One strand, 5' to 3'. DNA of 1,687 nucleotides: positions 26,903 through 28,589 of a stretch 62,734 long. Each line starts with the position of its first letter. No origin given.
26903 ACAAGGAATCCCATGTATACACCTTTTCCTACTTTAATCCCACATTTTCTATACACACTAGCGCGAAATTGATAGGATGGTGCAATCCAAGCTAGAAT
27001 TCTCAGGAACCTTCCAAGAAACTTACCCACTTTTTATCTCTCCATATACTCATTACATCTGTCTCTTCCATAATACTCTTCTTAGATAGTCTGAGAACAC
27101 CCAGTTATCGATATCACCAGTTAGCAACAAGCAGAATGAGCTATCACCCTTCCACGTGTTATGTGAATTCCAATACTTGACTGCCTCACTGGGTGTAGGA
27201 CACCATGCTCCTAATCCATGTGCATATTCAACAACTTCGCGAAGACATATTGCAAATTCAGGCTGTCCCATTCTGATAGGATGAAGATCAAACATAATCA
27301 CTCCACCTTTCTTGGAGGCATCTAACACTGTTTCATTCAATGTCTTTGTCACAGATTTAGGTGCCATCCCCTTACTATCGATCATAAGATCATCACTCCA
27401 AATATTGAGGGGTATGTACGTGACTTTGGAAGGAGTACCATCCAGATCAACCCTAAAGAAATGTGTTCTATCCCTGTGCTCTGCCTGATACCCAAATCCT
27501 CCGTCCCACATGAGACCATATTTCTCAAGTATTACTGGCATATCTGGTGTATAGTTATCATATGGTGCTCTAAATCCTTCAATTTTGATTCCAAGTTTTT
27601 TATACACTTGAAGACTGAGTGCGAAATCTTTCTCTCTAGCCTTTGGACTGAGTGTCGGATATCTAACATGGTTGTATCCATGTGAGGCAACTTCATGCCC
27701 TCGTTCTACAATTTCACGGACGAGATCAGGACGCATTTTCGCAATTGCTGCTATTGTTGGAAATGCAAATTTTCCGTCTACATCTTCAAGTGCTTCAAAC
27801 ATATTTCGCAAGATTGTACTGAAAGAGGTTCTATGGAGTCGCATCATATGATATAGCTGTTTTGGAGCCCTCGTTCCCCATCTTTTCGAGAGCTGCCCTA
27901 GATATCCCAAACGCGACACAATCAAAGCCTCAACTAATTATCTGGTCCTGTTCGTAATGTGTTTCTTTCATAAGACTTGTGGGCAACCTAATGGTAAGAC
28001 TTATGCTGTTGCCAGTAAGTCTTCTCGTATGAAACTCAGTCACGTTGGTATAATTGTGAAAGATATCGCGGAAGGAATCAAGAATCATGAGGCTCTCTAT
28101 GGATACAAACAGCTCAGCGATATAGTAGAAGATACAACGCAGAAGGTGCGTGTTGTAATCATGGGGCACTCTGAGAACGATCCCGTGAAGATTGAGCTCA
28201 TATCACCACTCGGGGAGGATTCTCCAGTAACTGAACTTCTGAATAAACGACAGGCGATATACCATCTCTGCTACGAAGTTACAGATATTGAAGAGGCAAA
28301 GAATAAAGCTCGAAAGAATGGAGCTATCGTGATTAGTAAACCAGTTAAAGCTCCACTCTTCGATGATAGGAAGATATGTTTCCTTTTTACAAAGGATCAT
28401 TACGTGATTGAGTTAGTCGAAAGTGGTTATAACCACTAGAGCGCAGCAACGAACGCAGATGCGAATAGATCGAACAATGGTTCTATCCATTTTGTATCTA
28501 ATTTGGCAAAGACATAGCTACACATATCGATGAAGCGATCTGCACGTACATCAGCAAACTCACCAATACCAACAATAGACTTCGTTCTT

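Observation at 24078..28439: Complete ACP-loading module (AcpS-FkbH-ACP) in an archaeon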

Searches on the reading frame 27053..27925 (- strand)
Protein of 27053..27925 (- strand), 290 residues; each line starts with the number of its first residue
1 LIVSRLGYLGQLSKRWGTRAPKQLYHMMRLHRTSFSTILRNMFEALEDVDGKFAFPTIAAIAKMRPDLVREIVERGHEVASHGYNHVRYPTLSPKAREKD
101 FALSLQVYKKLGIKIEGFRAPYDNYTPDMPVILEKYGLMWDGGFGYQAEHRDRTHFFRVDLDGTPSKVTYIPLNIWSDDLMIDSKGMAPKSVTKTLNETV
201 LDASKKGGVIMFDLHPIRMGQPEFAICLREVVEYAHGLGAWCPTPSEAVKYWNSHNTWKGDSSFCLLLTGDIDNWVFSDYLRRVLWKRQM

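Call 3: search_protein_families(library=pfam, proteins=[window:27053-27925:-], max_evalue=0.01)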
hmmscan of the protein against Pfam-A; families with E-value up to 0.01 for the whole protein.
window:27053-27925:- (290 aa): 2 families
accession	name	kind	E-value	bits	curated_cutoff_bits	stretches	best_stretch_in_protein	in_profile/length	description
PF01522.26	Polysacc_deac_1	-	7.4e-14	52.2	23.1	1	39-138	21-121/124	Polysaccharide deacetylase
PF10096.14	DUF2334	-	5.8e-07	29.7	26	1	68-228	58-200/203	Uncharacterized protein conserved in bacteria (DUF2334)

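Call 4: search_protein_families(library=ncbifam, proteins=[window:27053-27925:-], max_evalue=0.01)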
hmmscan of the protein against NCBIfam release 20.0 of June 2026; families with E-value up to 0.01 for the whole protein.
window:27053-27925:- (290 aa): 7 families
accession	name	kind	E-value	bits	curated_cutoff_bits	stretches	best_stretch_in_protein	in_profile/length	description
TIGR03006.1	pepcterm_polyde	equivalog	4.9e-15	55.4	276.2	1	40-130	37-128/272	XrtA system polysaccharide deacetylase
TIGR02764.1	spore_ybaN_pdaB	equivalog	8.8e-12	45.2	237.4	1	39-137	21-120/191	polysaccharide deacetylase family sporulation protein PdaB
TIGR03212.1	uraD_N-term-dom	equivalog_domain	6.8e-08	31.9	424.6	1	57-255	97-294/297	allantoinase PuuE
TIGR04243.1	nodulat_NodB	equivalog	6.4e-07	29.1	240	1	46-138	24-118/197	chitooligosaccharide deacetylase NodB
NF045821.1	PgAcgDacpgdA1_Bac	equivalog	0.0004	19.3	400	1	42-124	106-189/282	peptidoglycan-N-acetylglucosamine deacetylase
TIGR02873.1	spore_ylxY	hypoth_equivalog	0.00071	18.9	391.5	1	39-100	100-161/268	probable sporulation protein, polysaccharide deacetylase family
TIGR02884.1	spore_pdaA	equivalog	0.0028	17.4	298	1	46-112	59-125/224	delta-lactam-biosynthetic de-N-acetylase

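Call 29: search_solved_structures(query=window:27053-27925:-, max_evalue=0.01, show_alignments=2)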
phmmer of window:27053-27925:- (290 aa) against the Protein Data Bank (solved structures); distinct sequences matched with E-value up to 0.01: 11.
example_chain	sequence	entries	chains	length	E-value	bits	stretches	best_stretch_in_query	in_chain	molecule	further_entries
4m1b_A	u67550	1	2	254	3.2e-08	36.3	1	46-134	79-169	Polysaccharide deacetylase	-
7y51_A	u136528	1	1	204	1.2e-07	34.4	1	41-138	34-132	Predicted xylanase/chitin deacetylase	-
7fbw_A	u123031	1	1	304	2.8e-07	33.2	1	42-138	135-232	Predicted xylanase/chitin deacetylase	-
3cl6_A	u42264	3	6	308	7.4e-07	31.8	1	55-260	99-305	Puue allantoinase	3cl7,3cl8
3rxz_A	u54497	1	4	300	7.5e-07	31.8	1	49-234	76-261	Polysaccharide deacetylase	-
3s6o_A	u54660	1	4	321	1.7e-06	30.7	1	62-182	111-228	Polysaccharide deacetylase family protein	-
3qbu_A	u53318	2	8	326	6.1e-06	28.8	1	65-170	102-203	Putative uncharacterized protein | peptidoglycan deacetylase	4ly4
1z7a_A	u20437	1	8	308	4e-05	26.1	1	57-254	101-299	conserved hypothetical protein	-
7bly_A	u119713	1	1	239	0.0011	21.4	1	43-98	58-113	Aspergillus niger contig An12c0130, genomic contig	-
2c1i_A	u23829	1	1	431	0.0014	21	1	42-142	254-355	PEPTIDOGLYCAN GLCNAC DEACETYLASE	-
2c1g_A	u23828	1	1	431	0.0015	21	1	42-142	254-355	PEPTIDOGLYCAN GLCNAC DEACETYLASE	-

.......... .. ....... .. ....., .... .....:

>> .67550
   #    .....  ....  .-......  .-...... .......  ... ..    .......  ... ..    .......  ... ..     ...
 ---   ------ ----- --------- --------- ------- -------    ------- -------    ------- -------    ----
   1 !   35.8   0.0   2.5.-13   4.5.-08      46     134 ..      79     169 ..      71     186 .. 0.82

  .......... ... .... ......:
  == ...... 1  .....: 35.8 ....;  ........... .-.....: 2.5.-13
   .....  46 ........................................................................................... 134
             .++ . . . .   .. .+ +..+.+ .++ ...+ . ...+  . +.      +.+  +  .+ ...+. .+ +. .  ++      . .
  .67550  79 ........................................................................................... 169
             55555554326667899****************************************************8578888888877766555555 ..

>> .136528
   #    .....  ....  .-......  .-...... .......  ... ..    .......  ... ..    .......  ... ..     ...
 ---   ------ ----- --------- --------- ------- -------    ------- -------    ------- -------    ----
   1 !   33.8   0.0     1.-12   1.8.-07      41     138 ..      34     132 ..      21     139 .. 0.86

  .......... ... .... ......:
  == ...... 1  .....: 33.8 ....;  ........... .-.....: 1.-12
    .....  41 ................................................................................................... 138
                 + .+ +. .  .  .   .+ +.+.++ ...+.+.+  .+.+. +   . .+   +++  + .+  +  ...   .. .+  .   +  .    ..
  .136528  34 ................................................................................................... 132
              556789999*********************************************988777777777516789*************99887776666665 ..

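Call 52: find_homologous_proteins(query=window:27053-27925:-, max_evalue=0.00001)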
Query window:27053-27925:- (290 aa): 185 proteins with E <= 0.00001 among 1598 candidates; the best 120 are listed.
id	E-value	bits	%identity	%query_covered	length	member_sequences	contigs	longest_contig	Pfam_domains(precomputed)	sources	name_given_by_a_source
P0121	2.5e-199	679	100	99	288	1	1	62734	PF10096.15,PF01522.27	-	-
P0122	4.1e-175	599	86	99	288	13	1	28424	PF10096.15,PF01522.27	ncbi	ncbi:MAG: polysaccharide deacetylase family protein [Candidatus Thorarchaeota archaeon]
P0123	5.2e-174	595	84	99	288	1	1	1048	PF10096.15,PF01522.27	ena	-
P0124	8.3e-173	592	85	99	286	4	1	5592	PF10096.15,PF01522.27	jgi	jgi:peptidoglycan/xylan/chitin deacetylase (PgdA/CDA1 family)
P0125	7.8e-169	579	82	99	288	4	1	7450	PF10096.15,PF01522.27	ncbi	-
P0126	1.4e-168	578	83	99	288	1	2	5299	PF10096.15,PF01522.27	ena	-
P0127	1.9e-165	567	80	99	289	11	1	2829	PF10096.15,PF01522.27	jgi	-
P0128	1.3e-163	561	78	99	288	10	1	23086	PF10096.15,PF01522.27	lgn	-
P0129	3.1e-150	517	74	99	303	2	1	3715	PF10096.15,PF01522.27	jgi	jgi:peptidoglycan/xylan/chitin deacetylase (PgdA/CDA1 family)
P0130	1.5e-148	512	74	99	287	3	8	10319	PF10096.15,PF01522.27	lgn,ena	-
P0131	2.9e-147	508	73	98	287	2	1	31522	PF10096.15,PF01522.27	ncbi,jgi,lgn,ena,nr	ncbi:MAG: polysaccharide deacetylase family protein [Candidatus Thorarchaeota archaeon]|nr:polysacch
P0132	6.1e-147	507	72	99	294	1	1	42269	PF10096.15,PF01522.27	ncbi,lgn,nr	ncbi:DUF2334 domain-containing protein [Candidatus Thorarchaeota archaeon]|nr:MAG: DUF2334 domain-co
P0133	8.6e-147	506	73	99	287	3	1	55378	PF10096.15,PF01522.27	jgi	jgi:peptidoglycan/xylan/chitin deacetylase (PgdA/CDA1 family)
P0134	4.7e-145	500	72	99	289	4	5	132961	PF10096.15,PF01522.27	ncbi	ncbi:MAG: polysaccharide deacetylase family protein [Candidatus Thorarchaeota archaeon]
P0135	1.0e-144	499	71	99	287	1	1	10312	PF10096.15,PF01522.27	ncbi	-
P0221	1.8e-87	311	49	96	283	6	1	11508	PF10096.15,PF01522.27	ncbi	ncbi:MAG: polysaccharide deacetylase family protein [Candidatus Kariarchaeaceae archaeon]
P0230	1.9e-83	298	47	97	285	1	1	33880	PF10096.15,PF01522.27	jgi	-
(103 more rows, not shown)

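Call 60: predict_structure(alignment_id=A1)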
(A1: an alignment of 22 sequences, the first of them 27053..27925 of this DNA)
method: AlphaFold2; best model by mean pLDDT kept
length: 290 residues; sequences in the alignment: 22
mean_pLDDT: 91.7   pTM: 0.89
mean pLDDT of the five models: 91.7, 91.0, 91.0, 90.4, 89.9
residues with pLDDT >= 90: 233; 70-90: 37; 50-70: 16; < 50: 4
segments of 3 or more residues with pLDDT < 50: 1-3
pLDDT, mean of each block of 10 residues (from residue 1): 47 59 89 97 97 97 97 98 87 92 98 95 83 97 91 94 95 95 96 99 96 98 98 99 99 97 98 92 77
secondary structure, 60 per line:
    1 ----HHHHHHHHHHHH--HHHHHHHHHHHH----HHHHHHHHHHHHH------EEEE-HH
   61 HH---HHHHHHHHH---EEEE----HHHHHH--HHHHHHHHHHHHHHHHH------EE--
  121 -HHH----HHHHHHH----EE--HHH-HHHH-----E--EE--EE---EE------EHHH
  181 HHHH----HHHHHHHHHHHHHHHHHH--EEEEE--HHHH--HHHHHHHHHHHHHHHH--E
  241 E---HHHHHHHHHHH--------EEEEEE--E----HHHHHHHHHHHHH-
elements in order: H5-16 H19-30 H35-47 E54-57 H59-62 H66-74 E78-81 H86-91 H94-110 H129-135 H148-151 H178-184 H189-206 E209-213 H216-219 H222-237 H245-255 E264-269 H277-289

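Call 63: fold_search(model_id=the predicted structure, library=pdb)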
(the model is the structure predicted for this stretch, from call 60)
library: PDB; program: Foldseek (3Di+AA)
matches with E <= 10: 1342; with E <= 0.001: 38
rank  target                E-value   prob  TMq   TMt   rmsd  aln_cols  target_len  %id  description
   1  3cl6_A                1.9e-10  1.00  0.67  0.65   4.0       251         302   17  Crystal structure of Puue Allantoinase (released 2008-06-10)
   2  1z7a_C                8.6e-10  1.00  0.67  0.65   3.8       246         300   15  Crystal structure of probable Polysaccharide deacetylase from Pseudomonas aeruginosa PAO1 (released 2005-05-10)
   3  1z7a_F                9.1e-10  1.00  0.66  0.64   4.2       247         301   16  Crystal structure of probable Polysaccharide deacetylase from Pseudomonas aeruginosa PAO1 (released 2005-05-10)
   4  3rxz_C                1.0e-09  1.00  0.68  0.68   4.8       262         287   18  Crystal structure of putative polysaccharide deacetylase from Mycobacterium smegmatis (released 2011-06-22)
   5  3s6o_A                1.1e-09  1.00  0.65  0.63   3.5       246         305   16  Crystal structure of a Polysaccharide deacetylase family protein from Burkholderia pseudomallei (released 2011-06-15)
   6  1z7a_A                1.2e-09  1.00  0.66  0.64   3.8       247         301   15  Crystal structure of probable Polysaccharide deacetylase from Pseudomonas aeruginosa PAO1 (released 2005-05-10)
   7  3s6o_C                1.3e-09  1.00  0.66  0.63   3.7       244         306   15  Crystal structure of a Polysaccharide deacetylase family protein from Burkholderia pseudomallei (released 2011-06-15)
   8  3rxz_B                1.8e-09  1.00  0.65  0.65   4.8       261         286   18  Crystal structure of putative polysaccharide deacetylase from Mycobacterium smegmatis (released 2011-06-22)
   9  3rxz_A                3.7e-09  1.00  0.65  0.66   4.8       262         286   19  Crystal structure of putative polysaccharide deacetylase from Mycobacterium smegmatis (released 2011-06-22)
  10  3qbu_A                2.3e-07  1.00  0.57  0.57   9.6       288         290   17  Crystal structure of putative peptidoglycan deactelyase (HP0310) from Helicobacter pylori (released 2011-05-25)
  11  2cc0_A                1.1e-06  1.00  0.46  0.67   3.8       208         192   15  Family 4 carbohydrate esterase from Streptomyces lividans in complex with acetate (released 2006-01-23)
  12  7fbw                  1.2e-06  1.00  0.49  0.74   3.0       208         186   22  Acetylxylan esterase from Caldanaerobacter subterraneus subsp. tengcongensis (released 2021-10-27)
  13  2cc0_B                2.4e-06  1.00  0.44  0.65   3.8       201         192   15  Family 4 carbohydrate esterase from Streptomyces lividans in complex with acetate (released 2006-01-23)
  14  6h8l_B                4.6e-06  1.00  0.45  0.60   6.1       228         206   16  Structure of peptidoglycan deacetylase PdaC from Bacillus subtilis (released 2019-11-13)
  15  6h8n_A                6.5e-06  1.00  0.46  0.63   4.8       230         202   15  Structure of peptidoglycan deacetylase PdaC from Bacillus subtilis - mutant D285S (released 2019-11-13)
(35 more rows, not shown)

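Call 78: search_protein_representatives(protein=window:27053-27925:-)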
Query: 290 residues. Proteins with E-value up to 0.001 (for the whole library): 2028; up to 1e-10: 74; up to 1e-30: 5. The best 150 are listed.
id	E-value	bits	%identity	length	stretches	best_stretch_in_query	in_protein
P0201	1.5e-118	411.7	60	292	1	4-290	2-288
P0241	8.9e-80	284.4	46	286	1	10-285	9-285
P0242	1.1e-41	159.3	39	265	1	23-283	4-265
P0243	5.1e-32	127.6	35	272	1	8-284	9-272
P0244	1.4e-31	126.2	41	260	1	47-197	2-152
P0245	1.4e-21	93.4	31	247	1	39-286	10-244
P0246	2.7e-20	89.1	45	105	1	187-284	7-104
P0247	8.2e-20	87.5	54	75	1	211-284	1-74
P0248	3.8e-19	85.3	27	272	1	9-284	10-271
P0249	6.3e-18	81.3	31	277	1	18-286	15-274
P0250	2.6e-17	79.3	30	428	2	54-255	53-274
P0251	6.4e-17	78.0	28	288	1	22-284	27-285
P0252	7.3e-17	77.9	37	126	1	5-115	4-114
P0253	4.2e-16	75.3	37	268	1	29-143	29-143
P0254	5.0e-16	75.1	31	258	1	8-236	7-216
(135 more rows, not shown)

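Call 81: find_encoding_contigs(protein=P0221, flank=7000, max_places=1)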
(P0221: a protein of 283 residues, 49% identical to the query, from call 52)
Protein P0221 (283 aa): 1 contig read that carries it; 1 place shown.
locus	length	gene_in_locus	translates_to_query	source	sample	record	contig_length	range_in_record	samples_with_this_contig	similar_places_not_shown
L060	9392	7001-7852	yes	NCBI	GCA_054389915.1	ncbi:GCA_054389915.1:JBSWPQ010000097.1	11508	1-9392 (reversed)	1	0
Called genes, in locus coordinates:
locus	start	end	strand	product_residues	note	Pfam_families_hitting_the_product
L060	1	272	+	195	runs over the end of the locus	PF17144:Ribosomal_L5e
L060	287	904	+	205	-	PF00333:Ribosomal_S5, PF03719:Ribosomal_S5_C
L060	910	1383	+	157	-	PF00327:Ribosomal_L30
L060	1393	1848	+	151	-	PF00828:Ribosomal_L27A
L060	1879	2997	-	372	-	-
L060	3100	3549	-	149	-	-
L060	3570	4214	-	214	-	PF01813:ATP-synt_D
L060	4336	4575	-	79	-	PF00550:PP-binding (weak)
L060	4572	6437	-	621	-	PF21211:FkbH_N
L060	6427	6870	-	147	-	PF01648:ACPS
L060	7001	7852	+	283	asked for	PF01522:Polysacc_deac_1, PF10096:DUF2334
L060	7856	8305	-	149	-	PF00132:Hexapep (weak)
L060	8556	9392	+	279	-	PF02516:STT3, PF13231:PMT_2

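Call 82: find_encoding_contigs(protein=P0230, flank=8000, max_places=1)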
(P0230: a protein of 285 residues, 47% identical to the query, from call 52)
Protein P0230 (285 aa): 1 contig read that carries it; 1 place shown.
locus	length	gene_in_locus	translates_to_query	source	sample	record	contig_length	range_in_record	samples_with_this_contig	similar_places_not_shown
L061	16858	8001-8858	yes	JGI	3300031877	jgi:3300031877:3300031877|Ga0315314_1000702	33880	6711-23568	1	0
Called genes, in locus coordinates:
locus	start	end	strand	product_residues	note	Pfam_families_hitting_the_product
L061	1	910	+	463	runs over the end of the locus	PF03951:Gln-synt_N, PF00120:Gln-synt_C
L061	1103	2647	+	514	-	PF00117:GATase, PF07722:Peptidase_C26 (weak), PF00733:Asn_synthase (faint), PF06508:QueC (faint), PF02540:NAD_synthase (faint), PF01171:ATP_bind_3, PF00958:GMP_synt_C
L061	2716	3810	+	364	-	PF00483:NTP_transferase, PF12804:NTP_transf_3, PF25084:LbH_EIF2B, PF00132:Hexapep (weak), PF25087:GMPPB_C, PF24894:Hexapep_GlmU (weak)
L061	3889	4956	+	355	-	PF04007:DUF354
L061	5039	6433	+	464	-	PF01210:NAD_Gly3P_dh_N (faint), PF02737:3HCDH_N (faint), PF03446:NAD_binding_2 (faint), PF03721:UDPG_MGDP_dh_N, PF00984:UDPG_MGDP_dh, PF03720:UDPG_MGDP_dh_C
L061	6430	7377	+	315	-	PF01408:GFO_IDH_MocA, PF03447:NAD_binding_3 (weak), PF02894:GFO_IDH_MocA_C, PF22725:GFO_IDH_MocA_C3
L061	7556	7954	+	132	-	PF00903:Glyoxalase, PF13669:Glyoxalase_4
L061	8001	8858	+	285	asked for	PF01522:Polysacc_deac_1, PF10096:DUF2334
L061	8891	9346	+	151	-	PF14602:Hexapep_2 (faint), PF00132:Hexapep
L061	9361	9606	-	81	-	-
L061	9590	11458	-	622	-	PF21211:FkbH_N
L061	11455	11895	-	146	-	PF01648:ACPS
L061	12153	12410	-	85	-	PF03966:Trm112p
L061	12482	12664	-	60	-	-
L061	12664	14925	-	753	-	PF02516:STT3, PF22627:AglB_core-like (weak)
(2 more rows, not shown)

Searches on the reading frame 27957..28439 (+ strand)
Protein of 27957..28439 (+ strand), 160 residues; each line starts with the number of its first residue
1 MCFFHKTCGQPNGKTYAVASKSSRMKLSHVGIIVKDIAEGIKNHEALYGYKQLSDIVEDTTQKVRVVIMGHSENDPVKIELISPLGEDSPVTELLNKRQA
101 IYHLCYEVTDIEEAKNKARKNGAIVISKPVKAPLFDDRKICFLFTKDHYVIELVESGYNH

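Call 3: search_protein_families(library=pfam, proteins=[window:27957-28439:+], max_evalue=0.01)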
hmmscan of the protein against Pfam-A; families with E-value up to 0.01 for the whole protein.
window:27957-28439:+ (160 aa): 2 families
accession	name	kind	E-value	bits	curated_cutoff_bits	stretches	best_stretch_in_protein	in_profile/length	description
PF13669.12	Glyoxalase_4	-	1.1e-22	80.9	27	1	29-142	2-109/109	Glyoxalase/Bleomycin resistance protein/Dioxygenase superfamily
PF00903.31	Glyoxalase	-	7.3e-06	26.8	20.6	1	26-153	1-121/121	Glyoxalase/Bleomycin resistance protein/Dioxygenase superfamily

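Call 4: search_protein_families(library=ncbifam, proteins=[window:27957-28439:+], max_evalue=0.01)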
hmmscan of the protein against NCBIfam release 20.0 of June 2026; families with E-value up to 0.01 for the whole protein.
window:27957-28439:+ (160 aa): 5 families
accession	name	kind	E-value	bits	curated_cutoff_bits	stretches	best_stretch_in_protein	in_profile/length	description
TIGR03081.1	metmalonyl_epim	equivalog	8.6e-20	71.6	114.95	1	26-148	1-120/129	methylmalonyl-CoA epimerase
NF050075.1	SMU1112c_YaeR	equivalog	2e-06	28.1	140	1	26-155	3-125/125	SMU1112c/YaeR family gloxylase I-like metalloprotein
TIGR00068.2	glyox_I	equivalog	8.2e-06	25.8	120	1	28-156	3-140/143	lactoylglutathione lyase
NF007629.0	PRK10291.1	equivalog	0.00047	20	246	1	25-156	1-126/135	lactoylglutathione lyase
TIGR03645.1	glyox_marine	hypoth_equivalog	0.00081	19.4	262.05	0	28-122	6-115/162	lactoylglutathione lyase family protein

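Call 30: search_solved_structures(query=window:27957-28439:+, max_evalue=0.001, show_alignments=1)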
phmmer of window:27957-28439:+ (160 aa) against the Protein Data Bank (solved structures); distinct sequences matched with E-value up to 0.001: 12.
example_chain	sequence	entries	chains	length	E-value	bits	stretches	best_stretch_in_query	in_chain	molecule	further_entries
2qh0_A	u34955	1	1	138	1e-22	83.8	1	25-159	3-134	Lactoylglutathione lyase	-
3hdp_A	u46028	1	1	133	3.3e-22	82.2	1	24-155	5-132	Glyoxalase-I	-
6qh4_C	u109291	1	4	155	7.5e-09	38.9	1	21-148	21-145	Methylmalonyl-CoA epimerase, mitochondrial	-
3oa4_A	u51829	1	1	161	1.1e-08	38.3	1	21-133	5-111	glyoxalase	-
3rmu_A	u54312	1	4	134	2.3e-08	37.3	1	26-148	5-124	Methylmalonyl-CoA epimerase, mitochondrial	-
6xbr_A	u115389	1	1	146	1.2e-06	31.7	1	25-154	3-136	Methylmalonyl-CoA epimerase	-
6xbv_A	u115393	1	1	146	1.4e-06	31.4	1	25-154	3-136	Methylmalonyl-CoA epimerase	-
6xbs_A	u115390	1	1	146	1.5e-06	31.3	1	25-154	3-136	Methylmalonyl-CoA epimerase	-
6wf6_A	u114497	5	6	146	1.6e-06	31.3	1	25-154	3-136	Methylmalonyl-CoA epimerase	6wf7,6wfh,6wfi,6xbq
6xbt_A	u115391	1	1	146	4.2e-06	29.9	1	25-154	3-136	Methylmalonyl-CoA epimerase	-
6bu2_A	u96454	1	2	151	1.8e-05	27.9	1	26-155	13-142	Glyoxalase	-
3gm5_A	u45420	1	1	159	0.00022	24.4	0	28-128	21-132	Lactoylglutathione lyase and related lyases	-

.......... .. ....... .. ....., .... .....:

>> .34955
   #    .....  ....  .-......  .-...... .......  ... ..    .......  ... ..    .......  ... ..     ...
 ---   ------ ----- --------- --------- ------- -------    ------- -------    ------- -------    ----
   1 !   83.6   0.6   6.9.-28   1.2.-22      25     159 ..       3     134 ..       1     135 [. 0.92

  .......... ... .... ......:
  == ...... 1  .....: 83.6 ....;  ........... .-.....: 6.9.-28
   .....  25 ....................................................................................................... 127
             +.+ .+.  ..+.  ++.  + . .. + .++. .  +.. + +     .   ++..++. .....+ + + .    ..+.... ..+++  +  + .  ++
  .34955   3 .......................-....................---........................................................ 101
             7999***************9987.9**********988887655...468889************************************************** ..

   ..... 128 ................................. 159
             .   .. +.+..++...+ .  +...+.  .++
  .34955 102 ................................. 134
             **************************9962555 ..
